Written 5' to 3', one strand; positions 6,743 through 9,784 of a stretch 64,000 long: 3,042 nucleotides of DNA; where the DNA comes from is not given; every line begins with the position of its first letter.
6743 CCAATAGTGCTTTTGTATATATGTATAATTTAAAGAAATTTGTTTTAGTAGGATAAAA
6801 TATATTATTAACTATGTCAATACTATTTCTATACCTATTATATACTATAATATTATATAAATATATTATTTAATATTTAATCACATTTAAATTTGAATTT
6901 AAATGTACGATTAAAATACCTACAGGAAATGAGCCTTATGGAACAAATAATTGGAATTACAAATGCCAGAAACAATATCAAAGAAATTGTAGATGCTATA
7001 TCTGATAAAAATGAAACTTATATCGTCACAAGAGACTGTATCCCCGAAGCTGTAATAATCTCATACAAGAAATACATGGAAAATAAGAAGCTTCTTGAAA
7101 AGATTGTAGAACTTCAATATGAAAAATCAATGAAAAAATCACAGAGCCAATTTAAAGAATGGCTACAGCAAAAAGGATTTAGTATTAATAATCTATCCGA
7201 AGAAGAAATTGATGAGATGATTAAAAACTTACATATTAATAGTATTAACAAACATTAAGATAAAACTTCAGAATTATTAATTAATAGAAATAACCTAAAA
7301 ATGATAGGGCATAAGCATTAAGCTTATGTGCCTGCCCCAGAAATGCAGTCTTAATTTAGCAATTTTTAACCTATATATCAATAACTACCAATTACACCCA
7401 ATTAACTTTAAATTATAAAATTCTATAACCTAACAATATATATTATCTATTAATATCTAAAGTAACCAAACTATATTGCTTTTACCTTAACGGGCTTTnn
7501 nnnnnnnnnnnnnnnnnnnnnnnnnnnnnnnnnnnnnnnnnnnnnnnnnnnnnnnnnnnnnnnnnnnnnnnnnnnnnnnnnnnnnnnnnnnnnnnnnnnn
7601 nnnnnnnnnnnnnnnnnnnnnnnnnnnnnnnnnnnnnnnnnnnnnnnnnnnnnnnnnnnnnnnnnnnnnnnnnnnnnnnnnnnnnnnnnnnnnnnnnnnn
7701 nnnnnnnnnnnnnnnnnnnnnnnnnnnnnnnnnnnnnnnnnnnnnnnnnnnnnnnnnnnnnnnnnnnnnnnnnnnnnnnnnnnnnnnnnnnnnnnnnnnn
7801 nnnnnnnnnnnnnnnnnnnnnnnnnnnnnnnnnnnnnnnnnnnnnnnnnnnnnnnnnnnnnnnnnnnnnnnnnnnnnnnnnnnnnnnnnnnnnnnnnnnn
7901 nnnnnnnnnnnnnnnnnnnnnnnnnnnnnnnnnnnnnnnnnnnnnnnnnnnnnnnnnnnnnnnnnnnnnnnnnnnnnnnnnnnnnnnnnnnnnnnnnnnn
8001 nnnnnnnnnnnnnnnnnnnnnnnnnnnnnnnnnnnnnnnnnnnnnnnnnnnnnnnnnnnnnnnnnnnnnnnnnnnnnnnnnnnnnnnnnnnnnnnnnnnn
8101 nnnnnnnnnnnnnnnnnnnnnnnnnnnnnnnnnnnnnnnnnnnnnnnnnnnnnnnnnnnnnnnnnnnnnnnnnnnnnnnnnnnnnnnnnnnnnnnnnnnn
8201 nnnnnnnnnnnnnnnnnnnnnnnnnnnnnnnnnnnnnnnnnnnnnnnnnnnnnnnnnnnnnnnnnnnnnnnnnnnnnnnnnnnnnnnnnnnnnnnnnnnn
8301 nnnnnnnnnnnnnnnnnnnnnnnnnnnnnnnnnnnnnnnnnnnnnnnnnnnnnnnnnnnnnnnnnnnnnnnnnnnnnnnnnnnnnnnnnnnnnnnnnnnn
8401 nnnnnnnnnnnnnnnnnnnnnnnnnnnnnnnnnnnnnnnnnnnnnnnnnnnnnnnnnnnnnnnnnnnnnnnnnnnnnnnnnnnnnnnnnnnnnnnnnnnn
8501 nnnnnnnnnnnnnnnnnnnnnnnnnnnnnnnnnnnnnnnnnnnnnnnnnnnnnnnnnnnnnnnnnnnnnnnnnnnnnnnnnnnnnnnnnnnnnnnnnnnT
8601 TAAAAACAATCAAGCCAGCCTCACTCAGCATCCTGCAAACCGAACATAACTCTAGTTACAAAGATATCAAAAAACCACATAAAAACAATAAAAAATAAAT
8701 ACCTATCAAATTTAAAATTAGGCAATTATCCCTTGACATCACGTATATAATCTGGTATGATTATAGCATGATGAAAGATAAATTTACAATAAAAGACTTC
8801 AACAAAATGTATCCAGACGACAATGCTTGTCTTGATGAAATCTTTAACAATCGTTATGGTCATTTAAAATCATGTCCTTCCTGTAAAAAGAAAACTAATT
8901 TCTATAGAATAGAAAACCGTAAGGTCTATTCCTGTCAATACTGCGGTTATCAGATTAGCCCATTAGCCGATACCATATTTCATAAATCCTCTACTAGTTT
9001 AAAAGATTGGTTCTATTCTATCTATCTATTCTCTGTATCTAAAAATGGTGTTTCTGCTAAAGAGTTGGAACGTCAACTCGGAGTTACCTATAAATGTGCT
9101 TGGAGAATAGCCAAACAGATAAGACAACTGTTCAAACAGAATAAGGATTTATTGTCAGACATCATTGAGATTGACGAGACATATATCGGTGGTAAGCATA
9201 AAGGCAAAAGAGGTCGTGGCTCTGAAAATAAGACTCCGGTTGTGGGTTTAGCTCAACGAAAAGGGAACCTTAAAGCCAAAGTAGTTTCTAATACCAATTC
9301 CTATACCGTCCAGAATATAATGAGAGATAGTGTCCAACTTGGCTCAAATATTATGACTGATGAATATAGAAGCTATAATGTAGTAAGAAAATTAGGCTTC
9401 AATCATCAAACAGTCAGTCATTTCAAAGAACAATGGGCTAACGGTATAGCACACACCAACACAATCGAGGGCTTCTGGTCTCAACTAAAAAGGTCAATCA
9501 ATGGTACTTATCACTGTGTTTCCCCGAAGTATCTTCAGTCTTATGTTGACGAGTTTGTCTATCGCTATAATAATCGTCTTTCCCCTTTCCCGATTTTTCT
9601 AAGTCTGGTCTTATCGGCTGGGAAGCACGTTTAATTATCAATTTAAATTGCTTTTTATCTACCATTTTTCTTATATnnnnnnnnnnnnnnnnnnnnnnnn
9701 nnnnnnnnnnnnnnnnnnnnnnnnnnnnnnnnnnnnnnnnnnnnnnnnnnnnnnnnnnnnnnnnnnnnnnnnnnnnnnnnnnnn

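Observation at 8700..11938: IS1595-family element abutting a single-polypeptide nuclease-methyltransferase-specificity enzyme in an AT-rich patch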

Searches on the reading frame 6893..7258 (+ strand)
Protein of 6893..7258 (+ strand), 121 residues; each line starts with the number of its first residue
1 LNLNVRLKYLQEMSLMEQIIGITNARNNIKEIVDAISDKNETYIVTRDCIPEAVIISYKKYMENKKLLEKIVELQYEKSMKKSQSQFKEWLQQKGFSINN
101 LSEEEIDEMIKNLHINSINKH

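Call 3: search_protein_families(library=pfam, proteins=[window:6893-7258:+], max_evalue=0.1)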
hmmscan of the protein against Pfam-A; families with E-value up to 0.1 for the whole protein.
window:6893-7258:+ (121 aa): 5 families
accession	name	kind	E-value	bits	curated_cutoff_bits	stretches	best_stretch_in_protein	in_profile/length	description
PF02604.26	PhdYeFM_antitox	-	6e-10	39.2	29.8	1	17-68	1-51/74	Antitoxin Phd_YefM, type II toxin-antitoxin system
PF00618.25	RasGEF_N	-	0.053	14.2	28.3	1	52-97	27-73/106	RasGEF N-terminal motif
PF22766.2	ZW10_C2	-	0.061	13.9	27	0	29-117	70-142/152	ZW10 C-terminal helical domain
PF12910.14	PHD_like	-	0.068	13.6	27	0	16-95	1-77/141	Antitoxin of toxin-antitoxin, RelE / RelB, TA system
PF25360.1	TPR_ATM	-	0.076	12.8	27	0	74-115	59-100/200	ATM-like, TPR repeats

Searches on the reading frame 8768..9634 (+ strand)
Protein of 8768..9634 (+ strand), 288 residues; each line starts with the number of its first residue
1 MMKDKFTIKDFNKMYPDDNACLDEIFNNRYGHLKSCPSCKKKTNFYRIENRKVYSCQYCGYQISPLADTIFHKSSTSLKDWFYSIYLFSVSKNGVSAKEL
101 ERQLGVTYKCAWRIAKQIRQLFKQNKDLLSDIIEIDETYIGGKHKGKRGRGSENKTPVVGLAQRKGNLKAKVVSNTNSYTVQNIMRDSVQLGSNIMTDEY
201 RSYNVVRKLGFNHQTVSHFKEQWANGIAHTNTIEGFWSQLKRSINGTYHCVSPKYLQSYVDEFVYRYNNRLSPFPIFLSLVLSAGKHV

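Call 3: search_protein_families(library=pfam, proteins=[window:8768-9634:+], max_evalue=0.1)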
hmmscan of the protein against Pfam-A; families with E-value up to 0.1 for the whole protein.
window:8768-9634:+ (288 aa): 7 families
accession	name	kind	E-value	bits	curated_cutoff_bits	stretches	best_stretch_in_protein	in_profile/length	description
PF12762.13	DDE_Tnp_IS1595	-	4.2e-46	157.2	27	1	129-268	2-153/153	ISXO2-like transposase domain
PF12760.12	Zn_ribbon_IS1595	-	1.2e-08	35.2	25.4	1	16-62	1-46/46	Transposase zinc-ribbon domain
PF23224.1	zf-C2H2_2nd_ZNF462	-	0.0043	17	25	1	52-62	1-11/30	Zinc finger protein 462, second C2H2 zinc finger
PF08271.17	Zn_Ribbon_TF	-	0.01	15.8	29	1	36-63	3-29/43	TFIIB zinc-binding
PF24991.2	Ig_NUP210_4th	-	0.021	14.9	25.2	0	234-253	40-59/79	NUP210 forth Ig-like domain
PF13333.12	rve_2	-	0.054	14.1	22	0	234-269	1-36/56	Integrase core domain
PF25208.1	DUF7838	-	0.073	13.5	28.5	0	34-67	7-47/55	Domain of unknown function (DUF7838)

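Call 4: search_protein_families(library=ncbifam, proteins=[window:8768-9634:+], max_evalue=0.1)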
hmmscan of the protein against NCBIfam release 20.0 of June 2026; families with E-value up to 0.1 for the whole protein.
window:8768-9634:+ (288 aa): 5 families
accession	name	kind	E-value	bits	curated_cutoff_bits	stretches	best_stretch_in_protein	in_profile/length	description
NF033547.1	transpos_IS1595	equivalog_domain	3.8e-62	210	75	1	74-270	2-215/215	IS1595 family transposase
NF033558.1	transpos_IS1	equivalog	0.00017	21.6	100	1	36-218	1-176/199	IS1 family transposase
NF040595.1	HTH_Cbp1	equivalog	0.0046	16.9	140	1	89-143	57-111/135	CRISPR DNA repeat-binding protein Cbp1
NF003058.0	PRK03976.1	equivalog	0.021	14.8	87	1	34-64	37-65/91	50S ribosomal protein L37ae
NF011481.0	PRK14890.1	equivalog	0.049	13.7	61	0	15-62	9-59/61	putative Zn-ribbon RNA-binding protein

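Call 5: search_protein_families(library=padloc, proteins=[window:8768-9634:+], max_evalue=0.1)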
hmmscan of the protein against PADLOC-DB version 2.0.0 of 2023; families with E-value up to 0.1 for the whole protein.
window:8768-9634:+ (288 aa): 1 family
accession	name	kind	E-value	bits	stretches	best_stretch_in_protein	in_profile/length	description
PDLC03666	Control_protein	-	0.02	13.4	1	118-148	14-44/77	control protein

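Call 20: find_encoding_contigs(protein=window:8807-9634:+, flank=3000, max_places=10)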
Protein window:8807-9634:+ (275 aa): 3 contigs read that carry it; 2 places shown.
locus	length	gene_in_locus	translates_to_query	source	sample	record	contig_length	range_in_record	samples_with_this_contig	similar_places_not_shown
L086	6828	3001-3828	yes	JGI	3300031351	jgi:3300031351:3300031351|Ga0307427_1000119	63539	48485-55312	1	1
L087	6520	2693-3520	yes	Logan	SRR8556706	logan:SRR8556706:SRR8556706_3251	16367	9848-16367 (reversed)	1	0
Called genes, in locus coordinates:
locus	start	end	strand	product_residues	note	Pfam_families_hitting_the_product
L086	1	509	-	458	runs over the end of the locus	PF00860:Xan_ur_permease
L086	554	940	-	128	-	-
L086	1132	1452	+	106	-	PF02604:PhdYeFM_antitox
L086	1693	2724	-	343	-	PF00365:PFK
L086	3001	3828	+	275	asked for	PF12760:Zn_ribbon_IS1595, PF12762:DDE_Tnp_IS1595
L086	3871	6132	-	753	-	PF04313:HSDR_N (faint), PF02384:N6_Mtase, PF01170:UPF0020 (weak), PF01420:Methylase_S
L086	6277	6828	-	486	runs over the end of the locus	PF02934:GatB_N, PF02637:GatB_Yqey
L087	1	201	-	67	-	?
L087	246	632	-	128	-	-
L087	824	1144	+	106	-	PF02604:PhdYeFM_antitox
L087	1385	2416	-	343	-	PF00365:PFK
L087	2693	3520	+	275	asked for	PF12760:Zn_ribbon_IS1595, PF12762:DDE_Tnp_IS1595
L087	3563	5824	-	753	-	PF04313:HSDR_N (faint), PF02384:N6_Mtase, PF01170:UPF0020 (weak), PF01420:Methylase_S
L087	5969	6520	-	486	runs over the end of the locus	PF02934:GatB_N, PF02637:GatB_Yqey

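Call 21: find_related_loci(query=window:8768-9631:+, collection=metagenome_contigs, flank=3000)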
Query window:8768-9631:+ (288 aa) in metagenome_contigs; peptide patterns used: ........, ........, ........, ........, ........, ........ (x = any residue, [..] = any of these).
229 stretches matched a pattern; 157 encode a relative of the query (tblastn E <= 1e-3); the best 80 are kept; 80 distinct loci.
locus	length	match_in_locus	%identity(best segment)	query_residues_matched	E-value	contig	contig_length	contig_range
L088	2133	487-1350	89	1-288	0e+0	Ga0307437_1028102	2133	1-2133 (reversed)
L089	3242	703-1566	89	1-288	0e+0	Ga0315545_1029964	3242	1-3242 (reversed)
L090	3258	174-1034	86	2-288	0e+0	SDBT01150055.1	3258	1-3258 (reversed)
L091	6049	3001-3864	86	1-288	2e-175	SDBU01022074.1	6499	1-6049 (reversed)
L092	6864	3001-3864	86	1-288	2e-174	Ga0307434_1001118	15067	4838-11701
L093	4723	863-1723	85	1-287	2e-175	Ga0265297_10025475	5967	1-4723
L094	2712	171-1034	81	1-288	3e-175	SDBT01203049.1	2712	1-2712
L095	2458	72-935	79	1-288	2e-170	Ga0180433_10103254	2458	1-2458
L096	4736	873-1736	77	1-288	1e-160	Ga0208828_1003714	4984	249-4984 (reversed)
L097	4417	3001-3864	77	1-288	1e-159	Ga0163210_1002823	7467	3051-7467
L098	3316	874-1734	77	2-288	9e-165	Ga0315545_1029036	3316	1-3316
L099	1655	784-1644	76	2-288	3e-170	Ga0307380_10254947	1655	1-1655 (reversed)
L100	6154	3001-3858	78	3-288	6e-156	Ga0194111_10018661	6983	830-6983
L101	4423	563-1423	76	2-288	3e-157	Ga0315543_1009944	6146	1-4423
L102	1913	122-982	77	2-288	5e-167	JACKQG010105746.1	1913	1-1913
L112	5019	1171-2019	56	1-282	7e-99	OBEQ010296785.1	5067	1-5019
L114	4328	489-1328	50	6-288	4e-90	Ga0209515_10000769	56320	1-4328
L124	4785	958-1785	50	5-284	2e-87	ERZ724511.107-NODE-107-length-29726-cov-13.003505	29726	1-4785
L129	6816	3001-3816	39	7-270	5e-60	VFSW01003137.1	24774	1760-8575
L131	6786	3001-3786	38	15-270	4e-51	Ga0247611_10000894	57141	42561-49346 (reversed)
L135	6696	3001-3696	40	46-270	3e-50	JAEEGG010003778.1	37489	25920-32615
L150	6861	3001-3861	34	1-270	2e-47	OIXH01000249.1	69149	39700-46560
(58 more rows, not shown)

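Call 59: search_protein_families(library=pfam, proteins=[L112:2100-3728:+, L112:3845-4762:+, L124:1775-2488:+, L129:3907-4815:+, L129:4709-5263:+, L114:1392-1760:+, L114:1753-2268:+, L131:3863-4801:+, L135:3773-4735:+, L150:3938-4846:+], max_evalue=0.01)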
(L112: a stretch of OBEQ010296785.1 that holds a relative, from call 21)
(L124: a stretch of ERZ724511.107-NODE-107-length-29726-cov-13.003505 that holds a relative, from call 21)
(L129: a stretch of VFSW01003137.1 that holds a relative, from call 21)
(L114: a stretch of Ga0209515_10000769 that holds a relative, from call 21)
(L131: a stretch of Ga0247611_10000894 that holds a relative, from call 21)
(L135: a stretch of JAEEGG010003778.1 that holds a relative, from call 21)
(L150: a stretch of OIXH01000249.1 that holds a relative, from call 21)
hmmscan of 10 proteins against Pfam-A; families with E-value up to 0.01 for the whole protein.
L112:2100-3728:+ (542 aa): 7 families
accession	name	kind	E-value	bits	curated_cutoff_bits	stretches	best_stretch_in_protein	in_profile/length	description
PF02384.22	N6_Mtase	-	2.9e-20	73.3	20.4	1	323-503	3-147/311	N-6 DNA Methylase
PF07669.17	Eco57I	-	6.5e-06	26.8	25.3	1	416-541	2-128/171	Eco57I restriction-modification methylase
PF01170.24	UPF0020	-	2.5e-05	24.5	22.3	1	367-492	27-132/197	RMKL-like, methyltransferase domain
PF13588.12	HSDR_N_2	-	0.00013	22.4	25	1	37-138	8-100/110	Type I restriction enzyme R protein N terminus (HSDR_N)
PF20473.4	MmeI_Mtase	-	0.00024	20.8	27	1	358-441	10-87/259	MmeI, DNA-methyltransferase domain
PF13847.12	Methyltransf_31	-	0.001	19.2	27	0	370-392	5-27/145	Methyltransferase domain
PF05175.20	MTS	-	0.0027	17.8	23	0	466-504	83-121/170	Methyltransferase small domain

L112:3845-4762:+ (305 aa): 1 family
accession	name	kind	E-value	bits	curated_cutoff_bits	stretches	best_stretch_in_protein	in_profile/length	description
PF01420.25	Methylase_S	-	0.0003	21.5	22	1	108-265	3-151/168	Type I restriction modification DNA specificity domain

L124:1775-2488:+ (237 aa): 0 families

L129:3907-4815:+ (302 aa): 1 family
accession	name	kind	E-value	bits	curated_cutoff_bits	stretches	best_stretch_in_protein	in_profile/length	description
PF02086.21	MethyltransfD12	-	1.5e-56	192.4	22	1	41-275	1-253/253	D12 class N6 adenine-specific DNA methyltransferase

L129:4709-5263:+ (184 aa): 1 family
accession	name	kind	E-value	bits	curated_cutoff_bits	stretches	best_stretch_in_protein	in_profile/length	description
PF20472.4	PDDEXK_11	-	1.3e-37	129.2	23.7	1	33-182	1-145/145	PD-(D/E)XK nuclease superfamily domain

L114:1392-1760:+ (122 aa): 0 families

L114:1753-2268:+ (171 aa): 0 families

L131:3863-4801:+ (312 aa): 1 family
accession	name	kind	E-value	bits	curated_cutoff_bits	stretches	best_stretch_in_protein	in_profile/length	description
PF04383.19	KilA-N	-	6.8e-21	74.6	23.8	1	19-143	11-106/107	KilA-N domain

L135:3773-4735:+ (320 aa): 1 family
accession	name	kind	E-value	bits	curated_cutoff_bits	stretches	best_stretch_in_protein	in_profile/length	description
PF10546.14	P63C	-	9.3e-27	93.9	26.1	1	157-250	1-93/93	P63C domain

L150:3938-4846:+ (302 aa): 1 family
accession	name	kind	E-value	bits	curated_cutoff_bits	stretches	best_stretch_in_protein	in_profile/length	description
PF02498.22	Bro-N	-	3.2e-20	73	25.6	1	23-122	1-96/96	BRO family, N-terminal domain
